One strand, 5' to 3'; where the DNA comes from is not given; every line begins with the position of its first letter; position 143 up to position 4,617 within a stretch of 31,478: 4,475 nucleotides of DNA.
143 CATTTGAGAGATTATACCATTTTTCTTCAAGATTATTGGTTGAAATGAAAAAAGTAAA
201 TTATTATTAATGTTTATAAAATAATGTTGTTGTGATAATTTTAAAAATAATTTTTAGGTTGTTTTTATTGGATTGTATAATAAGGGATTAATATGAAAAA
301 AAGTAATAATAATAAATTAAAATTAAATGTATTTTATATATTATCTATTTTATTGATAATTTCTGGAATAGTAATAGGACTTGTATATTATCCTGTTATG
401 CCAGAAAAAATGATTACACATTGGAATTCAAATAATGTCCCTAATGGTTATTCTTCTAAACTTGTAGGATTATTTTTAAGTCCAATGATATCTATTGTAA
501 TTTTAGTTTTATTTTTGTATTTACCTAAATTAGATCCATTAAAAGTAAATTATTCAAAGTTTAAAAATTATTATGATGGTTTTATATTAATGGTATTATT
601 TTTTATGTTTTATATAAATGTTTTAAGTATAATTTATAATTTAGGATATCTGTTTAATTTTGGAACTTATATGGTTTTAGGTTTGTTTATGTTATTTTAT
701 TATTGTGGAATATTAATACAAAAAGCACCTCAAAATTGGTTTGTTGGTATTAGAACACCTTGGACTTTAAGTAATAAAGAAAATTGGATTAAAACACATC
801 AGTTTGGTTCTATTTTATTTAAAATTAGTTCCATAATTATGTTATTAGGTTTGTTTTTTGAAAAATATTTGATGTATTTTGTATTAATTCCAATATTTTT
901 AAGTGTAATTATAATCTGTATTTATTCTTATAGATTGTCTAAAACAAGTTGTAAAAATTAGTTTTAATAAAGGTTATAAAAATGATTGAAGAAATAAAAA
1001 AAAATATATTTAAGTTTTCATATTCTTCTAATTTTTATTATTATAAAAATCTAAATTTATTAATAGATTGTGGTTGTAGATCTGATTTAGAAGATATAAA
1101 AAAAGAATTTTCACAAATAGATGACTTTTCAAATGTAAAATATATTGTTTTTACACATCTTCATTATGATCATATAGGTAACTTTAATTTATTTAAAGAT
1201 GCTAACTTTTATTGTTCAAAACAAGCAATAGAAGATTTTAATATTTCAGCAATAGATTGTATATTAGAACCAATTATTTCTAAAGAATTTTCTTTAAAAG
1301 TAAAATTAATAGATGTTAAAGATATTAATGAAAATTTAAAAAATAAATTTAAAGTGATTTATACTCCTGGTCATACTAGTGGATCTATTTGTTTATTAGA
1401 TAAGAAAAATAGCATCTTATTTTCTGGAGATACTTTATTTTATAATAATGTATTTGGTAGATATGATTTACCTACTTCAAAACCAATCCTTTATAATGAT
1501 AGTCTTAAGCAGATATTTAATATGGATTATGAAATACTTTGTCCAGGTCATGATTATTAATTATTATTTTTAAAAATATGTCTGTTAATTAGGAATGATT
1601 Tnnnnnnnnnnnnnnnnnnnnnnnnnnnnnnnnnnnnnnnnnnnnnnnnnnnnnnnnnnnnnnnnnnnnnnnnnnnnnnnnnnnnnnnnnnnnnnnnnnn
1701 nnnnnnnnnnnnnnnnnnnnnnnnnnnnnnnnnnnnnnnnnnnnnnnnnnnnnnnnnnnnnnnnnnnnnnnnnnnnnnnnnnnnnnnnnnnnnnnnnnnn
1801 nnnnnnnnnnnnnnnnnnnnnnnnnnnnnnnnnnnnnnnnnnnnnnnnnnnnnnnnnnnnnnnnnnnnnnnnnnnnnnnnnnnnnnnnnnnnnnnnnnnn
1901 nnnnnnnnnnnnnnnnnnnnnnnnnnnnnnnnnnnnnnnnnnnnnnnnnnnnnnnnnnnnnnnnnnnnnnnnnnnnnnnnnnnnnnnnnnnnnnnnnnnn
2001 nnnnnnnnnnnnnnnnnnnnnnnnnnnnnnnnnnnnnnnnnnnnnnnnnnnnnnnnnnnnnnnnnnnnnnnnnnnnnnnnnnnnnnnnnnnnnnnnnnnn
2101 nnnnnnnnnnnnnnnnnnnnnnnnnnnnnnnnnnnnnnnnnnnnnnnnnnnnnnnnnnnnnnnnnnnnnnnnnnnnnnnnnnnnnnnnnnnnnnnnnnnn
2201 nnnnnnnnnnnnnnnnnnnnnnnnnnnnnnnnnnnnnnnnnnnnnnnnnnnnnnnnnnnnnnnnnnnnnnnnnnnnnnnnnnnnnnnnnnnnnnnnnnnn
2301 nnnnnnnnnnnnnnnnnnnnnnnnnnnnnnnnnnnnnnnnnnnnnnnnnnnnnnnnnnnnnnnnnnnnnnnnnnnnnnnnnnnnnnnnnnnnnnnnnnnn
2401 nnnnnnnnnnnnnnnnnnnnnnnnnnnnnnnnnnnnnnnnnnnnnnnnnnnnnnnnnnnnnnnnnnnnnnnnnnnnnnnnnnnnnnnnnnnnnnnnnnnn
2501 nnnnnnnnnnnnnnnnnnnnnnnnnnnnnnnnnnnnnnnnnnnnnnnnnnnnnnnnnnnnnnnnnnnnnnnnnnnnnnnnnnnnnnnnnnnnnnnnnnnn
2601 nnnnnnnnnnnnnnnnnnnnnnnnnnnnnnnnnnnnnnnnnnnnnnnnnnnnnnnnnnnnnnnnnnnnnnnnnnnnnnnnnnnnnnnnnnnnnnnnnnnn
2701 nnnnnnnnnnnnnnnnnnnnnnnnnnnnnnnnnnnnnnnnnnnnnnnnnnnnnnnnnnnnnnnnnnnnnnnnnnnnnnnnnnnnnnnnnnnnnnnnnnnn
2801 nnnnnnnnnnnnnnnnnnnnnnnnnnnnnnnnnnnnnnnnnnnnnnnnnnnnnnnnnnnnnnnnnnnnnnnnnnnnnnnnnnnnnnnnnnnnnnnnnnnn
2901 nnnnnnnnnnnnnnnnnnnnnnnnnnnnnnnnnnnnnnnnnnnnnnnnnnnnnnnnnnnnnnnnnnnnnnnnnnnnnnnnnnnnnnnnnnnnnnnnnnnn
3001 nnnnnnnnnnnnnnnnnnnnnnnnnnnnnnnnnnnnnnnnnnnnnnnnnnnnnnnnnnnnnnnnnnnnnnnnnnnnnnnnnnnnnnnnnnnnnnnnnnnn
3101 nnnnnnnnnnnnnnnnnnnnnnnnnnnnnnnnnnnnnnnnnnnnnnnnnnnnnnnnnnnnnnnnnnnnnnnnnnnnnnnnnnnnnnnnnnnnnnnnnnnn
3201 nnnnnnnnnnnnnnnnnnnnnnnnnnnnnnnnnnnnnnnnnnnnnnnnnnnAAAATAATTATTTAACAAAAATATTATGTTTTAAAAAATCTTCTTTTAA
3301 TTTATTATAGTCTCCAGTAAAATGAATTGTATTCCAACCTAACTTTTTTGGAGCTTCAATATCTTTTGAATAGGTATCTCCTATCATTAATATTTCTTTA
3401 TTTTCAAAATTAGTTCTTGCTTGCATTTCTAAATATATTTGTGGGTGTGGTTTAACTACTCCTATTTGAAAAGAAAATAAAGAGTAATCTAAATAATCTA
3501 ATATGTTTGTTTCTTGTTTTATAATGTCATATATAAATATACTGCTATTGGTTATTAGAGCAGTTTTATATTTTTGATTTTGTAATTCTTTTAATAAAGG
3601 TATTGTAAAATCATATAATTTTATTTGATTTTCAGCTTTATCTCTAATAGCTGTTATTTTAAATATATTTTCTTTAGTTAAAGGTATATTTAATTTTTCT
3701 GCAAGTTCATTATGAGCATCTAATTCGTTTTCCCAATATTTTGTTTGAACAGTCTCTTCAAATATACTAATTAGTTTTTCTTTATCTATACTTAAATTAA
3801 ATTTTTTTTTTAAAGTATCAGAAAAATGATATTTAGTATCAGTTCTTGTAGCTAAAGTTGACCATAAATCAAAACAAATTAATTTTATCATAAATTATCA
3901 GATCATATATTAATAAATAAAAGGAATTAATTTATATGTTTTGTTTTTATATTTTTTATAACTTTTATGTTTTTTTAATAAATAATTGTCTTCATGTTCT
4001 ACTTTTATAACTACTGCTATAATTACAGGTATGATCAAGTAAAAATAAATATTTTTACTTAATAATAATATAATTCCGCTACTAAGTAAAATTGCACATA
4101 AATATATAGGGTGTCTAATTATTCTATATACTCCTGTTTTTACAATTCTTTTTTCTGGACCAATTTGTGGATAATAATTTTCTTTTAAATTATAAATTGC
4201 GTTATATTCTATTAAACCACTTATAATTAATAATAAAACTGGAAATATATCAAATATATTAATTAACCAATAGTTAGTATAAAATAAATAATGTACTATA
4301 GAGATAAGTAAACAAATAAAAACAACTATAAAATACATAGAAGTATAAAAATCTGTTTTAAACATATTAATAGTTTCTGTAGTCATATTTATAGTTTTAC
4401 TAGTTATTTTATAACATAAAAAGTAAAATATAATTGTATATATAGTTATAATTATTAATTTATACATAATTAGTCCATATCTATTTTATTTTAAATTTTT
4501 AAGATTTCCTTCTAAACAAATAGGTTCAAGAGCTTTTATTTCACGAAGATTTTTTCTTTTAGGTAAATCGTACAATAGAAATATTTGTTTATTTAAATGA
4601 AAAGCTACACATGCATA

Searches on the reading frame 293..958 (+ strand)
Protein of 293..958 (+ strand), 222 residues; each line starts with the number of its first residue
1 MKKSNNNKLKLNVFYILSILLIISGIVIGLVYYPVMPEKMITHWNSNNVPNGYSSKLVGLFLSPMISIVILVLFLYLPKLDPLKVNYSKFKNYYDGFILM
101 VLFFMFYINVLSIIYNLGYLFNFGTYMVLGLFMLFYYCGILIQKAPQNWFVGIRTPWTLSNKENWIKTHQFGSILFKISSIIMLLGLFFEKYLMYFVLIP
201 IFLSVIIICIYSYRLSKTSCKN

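Call 28: search_protein_families(library=pfam, proteins=[window:293-958:+], max_evalue=0.01)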
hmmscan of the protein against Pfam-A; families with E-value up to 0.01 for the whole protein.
window:293-958:+ (222 aa): 2 families
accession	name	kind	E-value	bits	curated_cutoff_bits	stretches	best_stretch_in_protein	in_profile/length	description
PF13630.11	SdpI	-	9e-19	67.8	28.2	1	144-212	1-71/71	SdpI/YfhL protein family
PF07853.16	DUF1648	-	2.1e-13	50.1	28.7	1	20-66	1-47/49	Domain of unknown function (DUF1648)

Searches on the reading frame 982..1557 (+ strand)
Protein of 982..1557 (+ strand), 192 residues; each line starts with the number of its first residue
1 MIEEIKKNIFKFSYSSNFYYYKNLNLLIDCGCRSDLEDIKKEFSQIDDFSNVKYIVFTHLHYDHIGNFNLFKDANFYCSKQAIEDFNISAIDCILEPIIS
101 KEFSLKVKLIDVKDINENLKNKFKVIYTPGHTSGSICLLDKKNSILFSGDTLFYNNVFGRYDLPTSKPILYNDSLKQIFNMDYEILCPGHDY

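Call 28: search_protein_families(library=pfam, proteins=[window:982-1557:+], max_evalue=0.01)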
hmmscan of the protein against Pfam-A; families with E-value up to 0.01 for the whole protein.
window:982-1557:+ (192 aa): 4 families
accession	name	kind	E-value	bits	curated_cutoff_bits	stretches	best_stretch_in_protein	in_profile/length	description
PF00753.33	Lactamase_B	-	1.2e-24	87.8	22.7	1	21-190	13-196/196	Metallo-beta-lactamase superfamily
PF19583.5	ODP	-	4.5e-09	36.9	27.2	1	23-151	12-136/194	ODP family beta lactamase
PF12706.13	Lactamase_B_2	-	1.6e-06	28.3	27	1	25-93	2-77/200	Beta-lactamase superfamily domain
PF16661.11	Lactamase_B_6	-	0.0036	17.1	27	1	22-80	5-73/193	Metallo-beta-lactamase superfamily domain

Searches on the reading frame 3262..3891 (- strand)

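Call 28: search_protein_families(library=pfam, proteins=[window:3262-3891:-], max_evalue=0.01)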
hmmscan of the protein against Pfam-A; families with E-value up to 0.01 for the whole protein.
window:3262-3891:- (210 aa): 3 families
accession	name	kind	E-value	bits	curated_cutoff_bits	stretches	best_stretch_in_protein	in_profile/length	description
PF13419.12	HAD_2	-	2.5e-19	70.5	23.8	1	5-189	1-176/178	Haloacid dehalogenase-like hydrolase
PF00702.32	Hydrolase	-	3.6e-19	70.3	26.4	1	2-185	1-191/191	haloacid dehalogenase-like hydrolase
PF13242.12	Hydrolase_like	-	4e-08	33.5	22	1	147-191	4-48/75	HAD-hyrolase-like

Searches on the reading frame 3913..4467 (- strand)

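Call 28: search_protein_families(library=pfam, proteins=[window:3913-4467:-], max_evalue=0.01)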
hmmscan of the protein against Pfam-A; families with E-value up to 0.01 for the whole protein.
window:3913-4467:- (185 aa): 3 families
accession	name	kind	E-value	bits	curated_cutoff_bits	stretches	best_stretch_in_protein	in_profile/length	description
PF04191.18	PEMT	-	3.6e-09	37.5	25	1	75-166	5-101/105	Phospholipid methyltransferase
PF04140.19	ICMT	-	2.1e-08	34.9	24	1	79-163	4-93/95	Isoprenylcysteine carboxyl methyltransferase (ICMT) family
PF06966.17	DUF1295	-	9.6e-07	29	20.4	1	32-177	82-235/235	Protein of unknown function (DUF1295)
